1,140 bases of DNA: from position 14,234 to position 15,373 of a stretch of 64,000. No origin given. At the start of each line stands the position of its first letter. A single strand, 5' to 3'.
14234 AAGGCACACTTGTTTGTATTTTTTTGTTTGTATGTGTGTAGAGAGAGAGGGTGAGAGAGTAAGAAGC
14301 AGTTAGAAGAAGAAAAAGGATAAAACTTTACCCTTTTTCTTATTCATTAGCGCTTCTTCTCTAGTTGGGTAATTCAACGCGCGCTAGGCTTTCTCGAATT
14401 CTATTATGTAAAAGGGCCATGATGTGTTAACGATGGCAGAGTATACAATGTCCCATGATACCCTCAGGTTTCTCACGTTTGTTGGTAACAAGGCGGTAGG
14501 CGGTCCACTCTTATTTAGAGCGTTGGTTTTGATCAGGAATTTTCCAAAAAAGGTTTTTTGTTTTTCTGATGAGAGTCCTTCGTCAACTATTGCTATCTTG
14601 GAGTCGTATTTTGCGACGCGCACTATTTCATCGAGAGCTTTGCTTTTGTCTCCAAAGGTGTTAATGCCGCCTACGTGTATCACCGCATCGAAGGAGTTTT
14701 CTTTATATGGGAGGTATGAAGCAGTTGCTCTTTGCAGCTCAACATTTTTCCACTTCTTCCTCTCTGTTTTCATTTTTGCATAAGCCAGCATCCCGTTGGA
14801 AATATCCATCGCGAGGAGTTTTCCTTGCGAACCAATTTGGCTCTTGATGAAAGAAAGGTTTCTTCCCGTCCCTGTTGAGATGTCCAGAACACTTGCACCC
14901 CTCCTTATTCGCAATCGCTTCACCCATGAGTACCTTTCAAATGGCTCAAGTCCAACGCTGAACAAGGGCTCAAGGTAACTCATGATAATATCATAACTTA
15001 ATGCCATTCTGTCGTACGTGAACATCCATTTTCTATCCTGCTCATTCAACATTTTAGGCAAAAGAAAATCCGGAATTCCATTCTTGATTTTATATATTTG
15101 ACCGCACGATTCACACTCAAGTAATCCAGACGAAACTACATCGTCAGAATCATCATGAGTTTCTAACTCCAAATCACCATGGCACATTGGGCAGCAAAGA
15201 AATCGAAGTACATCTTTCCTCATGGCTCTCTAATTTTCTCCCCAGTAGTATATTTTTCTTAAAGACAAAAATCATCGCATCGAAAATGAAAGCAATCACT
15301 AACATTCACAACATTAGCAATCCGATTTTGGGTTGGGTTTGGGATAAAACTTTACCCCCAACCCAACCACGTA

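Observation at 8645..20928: Orientation-biased quasi-palindromic 16-mer family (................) with G-tract/C-tract arms, concentrated upstream of surface-protein genes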

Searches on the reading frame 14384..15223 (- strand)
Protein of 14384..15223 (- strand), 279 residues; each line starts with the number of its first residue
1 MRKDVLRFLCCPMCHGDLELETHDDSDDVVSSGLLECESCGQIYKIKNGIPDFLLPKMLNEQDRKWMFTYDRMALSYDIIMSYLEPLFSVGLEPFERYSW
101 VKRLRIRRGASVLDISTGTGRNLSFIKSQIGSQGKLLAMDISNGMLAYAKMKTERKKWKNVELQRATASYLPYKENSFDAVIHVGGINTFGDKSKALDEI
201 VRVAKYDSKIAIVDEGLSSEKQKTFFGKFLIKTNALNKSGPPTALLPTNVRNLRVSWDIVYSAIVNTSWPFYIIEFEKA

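Call 8: search_protein_families(library=pfam, proteins=[window:14384-15223:-], max_evalue=0.01)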
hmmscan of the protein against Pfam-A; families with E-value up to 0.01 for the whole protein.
window:14384-15223:- (279 aa): 9 families
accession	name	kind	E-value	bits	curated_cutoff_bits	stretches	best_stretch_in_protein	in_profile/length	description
PF13847.12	Methyltransf_31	-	2.2e-18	66.7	27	1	107-216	2-113/145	Methyltransferase domain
PF01209.24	Ubie_methyltran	-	2.3e-18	66.8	20.1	1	70-213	13-152/233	ubiE/COQ5 methyltransferase family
PF13649.12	Methyltransf_25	-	6.1e-17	62.5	27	1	112-205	1-94/97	Methyltransferase domain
PF08241.18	Methyltransf_11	-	6.7e-17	62.4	21.2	1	113-211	1-94/95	Methyltransferase domain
PF08242.18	Methyltransf_12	-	2.2e-09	38.4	30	1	113-205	1-93/98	Methyltransferase domain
PF03966.22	Trm112p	-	9.2e-09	35.5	22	1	3-49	2-40/40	Trm112p-like protein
PF01135.25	PCMT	-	6.9e-05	23.1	20.3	1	102-185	67-149/210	Protein-L-isoaspartate(D-aspartate) O-methyltransferase (PCMT)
PF13489.12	Methyltransf_23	-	7.4e-05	23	27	1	101-213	13-117/164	Methyltransferase domain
PF07021.18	MetW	-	0.0024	18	21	1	106-205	11-103/193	Methionine biosynthesis protein MetW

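Call 9: find_encoding_contigs(protein=window:14384-15223:-, flank=10000, max_places=10)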
Protein window:14384-15223:- (279 aa): 2 contigs read that carry it; 2 places shown.
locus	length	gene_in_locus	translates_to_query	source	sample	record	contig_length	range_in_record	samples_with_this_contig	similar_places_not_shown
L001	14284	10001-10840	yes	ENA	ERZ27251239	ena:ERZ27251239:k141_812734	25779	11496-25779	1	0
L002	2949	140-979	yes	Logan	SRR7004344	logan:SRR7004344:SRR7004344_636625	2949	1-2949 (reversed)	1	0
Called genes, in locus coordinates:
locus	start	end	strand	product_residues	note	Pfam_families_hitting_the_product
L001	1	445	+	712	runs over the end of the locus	PF13231:PMT_2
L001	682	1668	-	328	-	PF01073:3Beta_HSD, PF01370:Epimerase, PF02719:Polysacc_synt_2 (weak), PF04321:RmlD_sub_bind, PF07993:NAD_binding_4 (faint), PF13460:NAD_binding_10 (weak), PF16363:GDP_Man_Dehyd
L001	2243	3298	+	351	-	PF01073:3Beta_HSD, PF01370:Epimerase, PF02719:Polysacc_synt_2 (weak), PF13460:NAD_binding_10 (faint), PF16363:GDP_Man_Dehyd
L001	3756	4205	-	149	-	-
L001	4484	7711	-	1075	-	-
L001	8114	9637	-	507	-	PF01011:PQQ (faint), PF13360:PQQ_2, PF13570:Beta-prop_ACSF4, PF14435:SUKH-4 (faint), PF13570:Beta-prop_ACSF4, PF13360:PQQ_2, PF13570:Beta-prop_ACSF4, PF13360:PQQ_2, +2 more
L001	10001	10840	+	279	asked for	PF03966:Trm112p, PF01209:Ubie_methyltran, PF08241:Methyltransf_11, PF08242:Methyltransf_12, PF13649:Methyltransf_25, PF13847:Methyltransf_31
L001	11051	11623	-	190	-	PF13545:HTH_Crp_2 (weak), PF01047:MarR (weak), PF13404:HTH_AsnC-type (weak), PF13412:HTH_24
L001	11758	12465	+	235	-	-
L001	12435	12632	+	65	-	-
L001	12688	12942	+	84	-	-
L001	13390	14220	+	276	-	-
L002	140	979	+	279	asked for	PF03966:Trm112p, PF01209:Ubie_methyltran, PF08241:Methyltransf_11, PF08242:Methyltransf_12, PF13649:Methyltransf_25, PF13847:Methyltransf_31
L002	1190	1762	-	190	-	PF13545:HTH_Crp_2 (weak), PF01047:MarR (weak), PF13404:HTH_AsnC-type (weak), PF13412:HTH_24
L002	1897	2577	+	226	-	-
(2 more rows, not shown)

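Call 27: find_homologous_proteins(query=window:14384-15223:-, max_evalue=1e-30)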
Query window:14384-15223:- (279 aa): 101 proteins with E <= 1e-30 among 679 candidates.
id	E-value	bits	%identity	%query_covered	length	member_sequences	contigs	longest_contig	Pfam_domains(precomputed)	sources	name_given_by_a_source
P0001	3.4e-178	609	96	100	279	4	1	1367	PF13847.13,PF13489.13,PF13649.13,PF03966.23,PF01209.25,PF08241.19,PF08242.19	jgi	-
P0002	7.9e-151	519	81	100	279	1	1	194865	PF13847.13,PF13489.13,PF13649.13,PF01135.26,PF03966.23,PF01209.25,PF08241.19,PF08242.19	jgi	jgi:ubiquinone/menaquinone biosynthesis C-methylase UbiE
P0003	1.2e-148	512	79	100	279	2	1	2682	PF13847.13,PF13489.13,PF13649.13,PF01135.26,PF03966.23,PF01209.25,PF08241.19,PF08242.19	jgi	jgi:ubiquinone/menaquinone biosynthesis C-methylase UbiE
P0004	1.7e-148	512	79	100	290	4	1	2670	PF13847.13,PF13489.13,PF13649.13,PF01135.26,PF03966.23,PF01209.25,PF08241.19,PF08242.19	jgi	-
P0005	4.8e-145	500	78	100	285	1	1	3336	PF13847.13,PF13489.13,PF13649.13,PF03966.23,PF01209.25,PF08241.19,PF08242.19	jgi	jgi:ubiquinone/menaquinone biosynthesis C-methylase UbiE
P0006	1.2e-143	496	78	100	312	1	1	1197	PF13847.13,PF13649.13,PF03966.23,PF01209.25,PF08241.19,PF08242.19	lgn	-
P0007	5.9e-143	493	78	100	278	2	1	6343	PF13847.13,PF13649.13,PF01135.26,PF03966.23,PF01209.25,PF08241.19,PF08242.19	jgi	jgi:ubiquinone/menaquinone biosynthesis C-methylase UbiE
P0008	1.2e-140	486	75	100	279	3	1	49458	PF13847.13,PF13649.13,PF03966.23,PF01209.25,PF08241.19,PF08242.19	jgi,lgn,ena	jgi:ubiquinone/menaquinone biosynthesis C-methylase UbiE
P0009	3.8e-136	471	73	100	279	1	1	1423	PF13847.13,PF13649.13,PF03966.23,PF01209.25,PF08241.19,PF08242.19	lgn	-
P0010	7.0e-136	470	74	100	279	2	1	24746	PF13847.13,PF13489.13,PF13649.13,PF03966.23,PF01209.25,PF08241.19,PF08242.19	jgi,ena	-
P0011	1.2e-133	463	71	100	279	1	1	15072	PF13847.13,PF13489.13,PF13649.13,PF01209.25,PF08241.19,PF08242.19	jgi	jgi:ubiquinone/menaquinone biosynthesis C-methylase UbiE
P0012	5.8e-133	461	71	100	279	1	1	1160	PF13847.13,PF13649.13,PF03966.23,PF01209.25,PF08241.19,PF08242.19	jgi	jgi:ubiquinone/menaquinone biosynthesis C-methylase UbiE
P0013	2.2e-132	459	71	100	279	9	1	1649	PF13847.13,PF13649.13,PF01135.26,PF01209.25,PF08241.19,PF08242.19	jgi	-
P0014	4.3e-131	454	70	100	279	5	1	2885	PF13847.13,PF13649.13,PF01135.26,PF01209.25,PF08241.19,PF08242.19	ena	-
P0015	4.1e-128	445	70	100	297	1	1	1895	PF07021.19,PF13847.13,PF13489.13,PF13649.13,PF01135.26,PF03966.23,PF01209.25,PF08241.19,PF08242.19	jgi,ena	-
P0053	5.3e-105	369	70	84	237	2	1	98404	PF13847.13,PF13649.13,PF01135.26,PF01209.25,PF08241.19,PF08242.19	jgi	jgi:ubiquinone/menaquinone biosynthesis C-methylase UbiE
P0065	6.4e-103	362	59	100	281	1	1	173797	PF13847.13,PF13489.13,PF13649.13,PF01135.26,PF01209.25,PF08241.19,PF08242.19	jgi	jgi:ubiquinone/menaquinone biosynthesis C-methylase UbiE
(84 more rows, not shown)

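Call 28: find_encoding_contigs(protein=P0002, flank=10000, max_places=2)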
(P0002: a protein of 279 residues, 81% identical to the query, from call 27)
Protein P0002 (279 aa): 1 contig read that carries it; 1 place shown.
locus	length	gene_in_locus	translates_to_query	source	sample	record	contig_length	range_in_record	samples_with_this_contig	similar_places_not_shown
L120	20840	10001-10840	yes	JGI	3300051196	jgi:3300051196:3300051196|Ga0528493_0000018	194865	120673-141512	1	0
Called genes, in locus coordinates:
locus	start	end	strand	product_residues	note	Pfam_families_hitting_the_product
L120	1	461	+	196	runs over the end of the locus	PF06197:DUF998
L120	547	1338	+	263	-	PF02353:CMAS (weak), PF01209:Ubie_methyltran, PF05175:MTS (faint), PF13847:Methyltransf_31, PF08241:Methyltransf_11, PF13649:Methyltransf_25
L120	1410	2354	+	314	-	PF01171:ATP_bind_3, PF03054:tRNA_Me_trans (weak)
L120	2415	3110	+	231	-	PF00005:ABC_tran, PF13304:AAA_21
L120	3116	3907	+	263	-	PF00950:ABC-3, PF01032:FecCD (weak)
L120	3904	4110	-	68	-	PF09082:DUF1922, PF19134:DUF5817 (weak)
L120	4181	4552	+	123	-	-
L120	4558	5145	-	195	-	PF13238:AAA_18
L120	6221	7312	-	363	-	-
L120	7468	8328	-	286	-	-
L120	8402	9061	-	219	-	PF06736:TMEM175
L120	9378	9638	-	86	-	PF14947:HTH_45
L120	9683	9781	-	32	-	-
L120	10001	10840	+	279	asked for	PF03966:Trm112p (weak), PF01209:Ubie_methyltran, PF01135:PCMT (weak), PF13489:Methyltransf_23 (weak), PF08241:Methyltransf_11, PF08242:Methyltransf_12, PF13649:Methyltransf_25, PF13847:Methyltransf_31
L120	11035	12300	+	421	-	PF08323:Glyco_transf_5, PF13439:Glyco_transf_4, PF13579:Glyco_trans_4_4, PF20706:GT4-conflict, PF00534:Glycos_transf_1, PF13692:Glyco_trans_1_4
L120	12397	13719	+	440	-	PF02878:PGM_PMM_I, PF02879:PGM_PMM_II, PF02880:PGM_PMM_III, PF00408:PGM_PMM_IV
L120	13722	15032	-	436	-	PF01676:Metalloenzyme, PF10143:PhosphMutase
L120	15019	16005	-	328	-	PF07475:Hpr_kinase_C (faint)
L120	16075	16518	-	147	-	-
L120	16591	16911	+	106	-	PF02627:CMD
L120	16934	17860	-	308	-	PF01063:Aminotran_4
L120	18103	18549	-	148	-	PF13577:SnoaL_4, PF13474:SnoaL_3, PF14534:DUF4440, PF12680:SnoaL_2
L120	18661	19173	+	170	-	PF15956:DUF4760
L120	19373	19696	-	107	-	-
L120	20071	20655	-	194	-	PF01661:Macro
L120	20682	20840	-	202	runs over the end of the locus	PF01810:LysE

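Call 29: find_encoding_contigs(protein=P0008, flank=10000, max_places=2)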
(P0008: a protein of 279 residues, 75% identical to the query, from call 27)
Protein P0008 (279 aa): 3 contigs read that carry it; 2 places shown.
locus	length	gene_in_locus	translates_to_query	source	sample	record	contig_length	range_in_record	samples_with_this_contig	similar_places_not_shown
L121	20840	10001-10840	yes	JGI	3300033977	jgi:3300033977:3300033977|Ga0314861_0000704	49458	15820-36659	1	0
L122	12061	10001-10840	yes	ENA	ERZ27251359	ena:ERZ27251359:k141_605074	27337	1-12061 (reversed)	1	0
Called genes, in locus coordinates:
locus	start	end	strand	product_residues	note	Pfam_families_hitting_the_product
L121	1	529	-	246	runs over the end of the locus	PF01909:NTP_transf_2 (weak), PF07827:KNTase_C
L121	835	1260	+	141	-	PF12773:DZR, PF13248:Zn_ribbon_3 (faint), PF13240:Zn_Ribbon_1 (weak)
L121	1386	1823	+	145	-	PF02566:OsmC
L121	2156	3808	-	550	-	PF00528:BPD_transp_1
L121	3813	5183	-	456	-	PF09821:AAA_assoc_C, PF13191:AAA_16 (faint), PF00005:ABC_tran, PF13304:AAA_21 (faint)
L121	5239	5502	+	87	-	PF02583:Trns_repr_metal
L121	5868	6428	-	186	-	PF13302:Acetyltransf_3, PF00583:Acetyltransf_1, PF13523:Acetyltransf_8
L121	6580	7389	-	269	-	PF12698:ABC2_membrane_3, PF01061:ABC2_membrane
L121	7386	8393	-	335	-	PF00005:ABC_tran, PF13304:AAA_21 (weak), PF13732:DrrA1-3_C (weak)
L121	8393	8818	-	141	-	PF03551:PadR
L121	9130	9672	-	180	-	PF10177:DUF2371 (faint)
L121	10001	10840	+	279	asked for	PF03966:Trm112p, PF01209:Ubie_methyltran, PF08241:Methyltransf_11, PF08242:Methyltransf_12, PF13649:Methyltransf_25, PF13847:Methyltransf_31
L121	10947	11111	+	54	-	-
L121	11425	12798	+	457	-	PF01154:HMG_CoA_synt_N, PF08540:HMG_CoA_synt_C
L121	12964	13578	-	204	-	PF01872:RibD_C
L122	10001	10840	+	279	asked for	PF03966:Trm112p, PF01209:Ubie_methyltran, PF08241:Methyltransf_11, PF08242:Methyltransf_12, PF13649:Methyltransf_25, PF13847:Methyltransf_31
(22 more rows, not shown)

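Call 30: find_encoding_contigs(protein=P0053, flank=10000, max_places=2)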
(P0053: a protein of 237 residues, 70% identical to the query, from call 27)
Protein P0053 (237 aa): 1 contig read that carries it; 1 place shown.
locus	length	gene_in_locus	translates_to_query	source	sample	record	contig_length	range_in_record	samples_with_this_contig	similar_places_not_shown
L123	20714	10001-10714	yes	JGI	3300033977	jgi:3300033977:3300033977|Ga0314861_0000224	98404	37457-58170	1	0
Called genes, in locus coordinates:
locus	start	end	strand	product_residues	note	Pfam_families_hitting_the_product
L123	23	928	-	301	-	PF00296:Bac_luciferase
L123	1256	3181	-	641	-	PF00211:Guanylate_cyc, PF07719:TPR_2 (faint), PF07721:TPR_4 (faint), PF12895:ANAPC3 (faint), PF21033:RMD1-3 (faint), PF13181:TPR_8 (faint), PF13414:TPR_11 (faint), PF13424:TPR_12 (faint), +5 more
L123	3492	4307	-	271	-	PF00106:adh_short, PF08659:KR, PF13561:adh_short_C2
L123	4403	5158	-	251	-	PF02353:CMAS (weak), PF01209:Ubie_methyltran, PF13489:Methyltransf_23, PF05175:MTS, PF13847:Methyltransf_31, PF08241:Methyltransf_11, PF08242:Methyltransf_12, PF13649:Methyltransf_25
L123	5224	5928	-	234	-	PF06966:DUF1295, PF04191:PEMT, PF04140:ICMT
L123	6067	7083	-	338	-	PF00211:Guanylate_cyc, PF13840:ACT_7 (weak)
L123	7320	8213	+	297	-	PF00106:adh_short, PF01370:Epimerase, PF08659:KR, PF13561:adh_short_C2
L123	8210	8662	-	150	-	PF08327:AHSA1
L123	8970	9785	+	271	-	PF03848:TehB (weak), PF13489:Methyltransf_23, PF05175:MTS (weak), PF07021:MetW, PF13847:Methyltransf_31, PF08241:Methyltransf_11, PF08242:Methyltransf_12, PF13649:Methyltransf_25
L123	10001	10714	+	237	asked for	PF01135:PCMT (weak), PF01209:Ubie_methyltran, PF13649:Methyltransf_25, PF13847:Methyltransf_31, PF08241:Methyltransf_11, PF08242:Methyltransf_12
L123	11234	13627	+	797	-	PF16640:Big_3_5 (weak)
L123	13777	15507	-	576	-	PF01432:Peptidase_M3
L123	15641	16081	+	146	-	PF10604:Polyketide_cyc2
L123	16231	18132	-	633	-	PF00211:Guanylate_cyc, PF13431:TPR_17 (faint), PF00515:TPR_1 (faint), PF07719:TPR_2 (faint), PF13181:TPR_8 (faint), PF13428:TPR_14 (faint), PF14559:TPR_19 (faint), PF13432:TPR_16, +1 more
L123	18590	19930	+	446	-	-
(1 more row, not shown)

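Call 31: find_encoding_contigs(protein=P0065, flank=10000, max_places=2)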
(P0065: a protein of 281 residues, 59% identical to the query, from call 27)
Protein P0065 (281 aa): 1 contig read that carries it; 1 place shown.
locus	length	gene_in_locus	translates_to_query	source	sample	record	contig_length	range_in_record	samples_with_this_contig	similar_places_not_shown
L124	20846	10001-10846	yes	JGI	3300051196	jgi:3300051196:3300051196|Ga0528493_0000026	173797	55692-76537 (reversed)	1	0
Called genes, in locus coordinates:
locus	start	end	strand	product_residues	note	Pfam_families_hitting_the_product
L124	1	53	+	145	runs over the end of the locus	PF12172:zf-ChsH2, PF01796:OB_ChsH2_C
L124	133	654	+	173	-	PF14907:NTP_transf_5 (weak)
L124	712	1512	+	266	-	PF01209:Ubie_methyltran, PF13489:Methyltransf_23, PF08241:Methyltransf_11, PF08242:Methyltransf_12, PF13649:Methyltransf_25, PF13847:Methyltransf_31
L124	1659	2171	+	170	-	-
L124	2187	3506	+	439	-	PF01336:tRNA_anti-codon, PF00152:tRNA-synt_2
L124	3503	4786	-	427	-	PF01142:TruD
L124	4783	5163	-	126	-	PF01981:PTH2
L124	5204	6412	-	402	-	PF00890:FAD_binding_2 (faint), PF01266:DAO (faint), PF01494:FAD_binding_3, PF04820:Trp_halogenase (faint), PF05834:Lycopene_cycl (faint), PF12831:FAD_oxidored, PF22578:GGR_cat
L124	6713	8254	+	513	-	PF00682:HMGL-like, PF02436:PYC_OADA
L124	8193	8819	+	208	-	PF25973:BSH_CzcB (faint), PF25919:BSH_CusB (faint), PF00364:Biotin_lipoyl, PF25917:BSH_RND, PF25984:BSH_YknX (faint), PF25997:BSH_YhbJ (faint)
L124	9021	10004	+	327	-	PF13412:HTH_24 (faint), PF01022:HTH_5, PF12840:HTH_20 (weak)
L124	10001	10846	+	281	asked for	PF01209:Ubie_methyltran, PF01135:PCMT (weak), PF13489:Methyltransf_23 (weak), PF13649:Methyltransf_25, PF13847:Methyltransf_31, PF08241:Methyltransf_11, PF08242:Methyltransf_12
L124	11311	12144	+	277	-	PF00459:Inositol_P, PF00316:FBPase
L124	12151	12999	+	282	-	PF00149:Metallophos (weak)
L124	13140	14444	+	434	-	PF00009:GTP_EFTU, PF03144:GTP_EFTU_D2, PF03143:GTP_EFTU_D3, PF22594:GTP-eEF1A_C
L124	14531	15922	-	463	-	PF01523:PmbA_TldD_1st (weak), PF19290:PmbA_TldD_2nd, PF19289:PmbA_TldD_3rd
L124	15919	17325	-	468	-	PF01523:PmbA_TldD_1st, PF19290:PmbA_TldD_2nd, PF19289:PmbA_TldD_3rd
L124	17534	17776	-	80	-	-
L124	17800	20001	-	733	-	PF02359:CDC48_N, PF02933:CDC48_2, PF00004:AAA, PF05496:RuvB_N, PF13191:AAA_16 (weak), PF17862:AAA_lid_3, PF00004:AAA, PF17862:AAA_lid_3, +20 more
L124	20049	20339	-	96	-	PF00736:EF1_GNE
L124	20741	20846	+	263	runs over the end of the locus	-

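Call 58: find_encoding_contigs(protein=P0001, flank=3000, max_places=3)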
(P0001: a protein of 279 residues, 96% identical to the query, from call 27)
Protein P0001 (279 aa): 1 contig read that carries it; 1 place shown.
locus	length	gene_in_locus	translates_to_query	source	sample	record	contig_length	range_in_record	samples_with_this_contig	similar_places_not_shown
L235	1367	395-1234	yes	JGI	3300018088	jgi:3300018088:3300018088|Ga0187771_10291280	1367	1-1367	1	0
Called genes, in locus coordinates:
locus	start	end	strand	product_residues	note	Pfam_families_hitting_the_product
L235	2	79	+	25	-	?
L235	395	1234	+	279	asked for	PF03966:Trm112p (weak), PF01209:Ubie_methyltran, PF13489:Methyltransf_23 (weak), PF08241:Methyltransf_11, PF08242:Methyltransf_12, PF13649:Methyltransf_25, PF13847:Methyltransf_31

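Call 59: find_encoding_contigs(protein=P0007, flank=6000, max_places=2)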
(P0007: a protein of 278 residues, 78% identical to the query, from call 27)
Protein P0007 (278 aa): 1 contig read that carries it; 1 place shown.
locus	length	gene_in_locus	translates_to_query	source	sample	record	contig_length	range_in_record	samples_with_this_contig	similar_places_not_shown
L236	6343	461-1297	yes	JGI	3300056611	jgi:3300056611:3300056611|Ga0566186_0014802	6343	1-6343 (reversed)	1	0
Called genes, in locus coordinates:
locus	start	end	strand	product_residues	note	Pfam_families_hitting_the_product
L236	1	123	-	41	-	?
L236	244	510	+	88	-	-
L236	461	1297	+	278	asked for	PF03966:Trm112p (weak), PF01209:Ubie_methyltran, PF01135:PCMT (weak), PF13847:Methyltransf_31, PF08241:Methyltransf_11, PF08242:Methyltransf_12, PF13649:Methyltransf_25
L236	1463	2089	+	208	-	PF06197:DUF998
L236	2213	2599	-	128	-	-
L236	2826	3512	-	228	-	PF01391:Collagen (weak)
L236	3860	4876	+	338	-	-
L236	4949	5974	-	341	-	PF02016:Peptidase_S66, PF17676:Peptidase_S66C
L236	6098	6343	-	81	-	?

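Call 60: find_encoding_contigs(protein=P0010, flank=10000, max_places=2)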
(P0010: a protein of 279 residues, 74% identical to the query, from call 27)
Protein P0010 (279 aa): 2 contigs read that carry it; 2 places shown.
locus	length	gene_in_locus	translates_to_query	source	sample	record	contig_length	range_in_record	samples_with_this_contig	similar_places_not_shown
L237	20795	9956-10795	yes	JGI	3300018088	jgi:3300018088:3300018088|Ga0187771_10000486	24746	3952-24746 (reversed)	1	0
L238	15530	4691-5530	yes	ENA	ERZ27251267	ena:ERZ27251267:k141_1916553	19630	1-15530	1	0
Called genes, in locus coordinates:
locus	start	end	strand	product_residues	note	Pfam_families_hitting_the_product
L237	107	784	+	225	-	PF21473:OB_Ssb-like (weak)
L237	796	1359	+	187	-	PF00352:TBP, PF11858:DUF3378 (faint), PF00352:TBP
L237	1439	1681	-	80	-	PF01918:Alba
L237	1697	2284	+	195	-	-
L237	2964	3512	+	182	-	PF13302:Acetyltransf_3, PF13420:Acetyltransf_4, PF00583:Acetyltransf_1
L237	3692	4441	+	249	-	-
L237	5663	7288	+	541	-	PF00528:BPD_transp_1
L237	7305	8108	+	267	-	PF00005:ABC_tran, PF13304:AAA_21 (faint)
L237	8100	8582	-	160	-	PF09821:AAA_assoc_C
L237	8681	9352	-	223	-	-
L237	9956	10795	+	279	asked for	PF03966:Trm112p, PF01209:Ubie_methyltran, PF13489:Methyltransf_23 (weak), PF08241:Methyltransf_11, PF08242:Methyltransf_12, PF13649:Methyltransf_25, PF13847:Methyltransf_31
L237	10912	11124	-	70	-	-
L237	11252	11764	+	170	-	PF13302:Acetyltransf_3, PF13420:Acetyltransf_4 (weak), PF00583:Acetyltransf_1, PF13523:Acetyltransf_8 (weak)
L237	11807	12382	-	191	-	PF13302:Acetyltransf_3, PF00583:Acetyltransf_1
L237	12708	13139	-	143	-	-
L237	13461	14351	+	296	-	PF13527:Acetyltransf_9 (faint), PF00583:Acetyltransf_1, PF13302:Acetyltransf_3 (weak), PF13508:Acetyltransf_7, PF13673:Acetyltransf_10, PF14542:Acetyltransf_CG (weak), PF08445:FR47 (weak)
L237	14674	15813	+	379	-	PF04851:ResIII (weak), PF00270:DEAD, PF00271:Helicase_C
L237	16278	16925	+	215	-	PF12838:Fer4_7 (faint), PF12797:Fer4_2 (faint), PF12837:Fer4_6 (faint), PF13237:Fer4_10, PF14697:Fer4_21, PF00037:Fer4 (weak)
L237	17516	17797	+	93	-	PF01985:CRS1_YhbY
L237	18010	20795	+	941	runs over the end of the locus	-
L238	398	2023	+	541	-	PF00528:BPD_transp_1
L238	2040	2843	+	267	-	PF00005:ABC_tran, PF13304:AAA_21 (faint)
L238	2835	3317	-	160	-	PF09821:AAA_assoc_C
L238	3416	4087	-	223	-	-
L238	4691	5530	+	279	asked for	PF03966:Trm112p, PF01209:Ubie_methyltran, PF13489:Methyltransf_23 (weak), PF08241:Methyltransf_11, PF08242:Methyltransf_12, PF13649:Methyltransf_25, PF13847:Methyltransf_31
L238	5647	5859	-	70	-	-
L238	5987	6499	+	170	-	PF13302:Acetyltransf_3, PF13420:Acetyltransf_4 (weak), PF00583:Acetyltransf_1, PF13523:Acetyltransf_8 (weak)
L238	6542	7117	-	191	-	PF13302:Acetyltransf_3, PF00583:Acetyltransf_1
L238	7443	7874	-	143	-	-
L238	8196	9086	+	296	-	PF13527:Acetyltransf_9 (faint), PF00583:Acetyltransf_1, PF13302:Acetyltransf_3 (weak), PF13508:Acetyltransf_7, PF13673:Acetyltransf_10, PF14542:Acetyltransf_CG (weak), PF08445:FR47 (weak)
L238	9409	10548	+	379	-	PF04851:ResIII (weak), PF00270:DEAD, PF00271:Helicase_C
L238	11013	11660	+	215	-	PF12838:Fer4_7 (faint), PF12797:Fer4_2 (faint), PF12837:Fer4_6 (faint), PF13237:Fer4_10, PF14697:Fer4_21, PF00037:Fer4 (weak)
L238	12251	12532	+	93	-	PF01985:CRS1_YhbY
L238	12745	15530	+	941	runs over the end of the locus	-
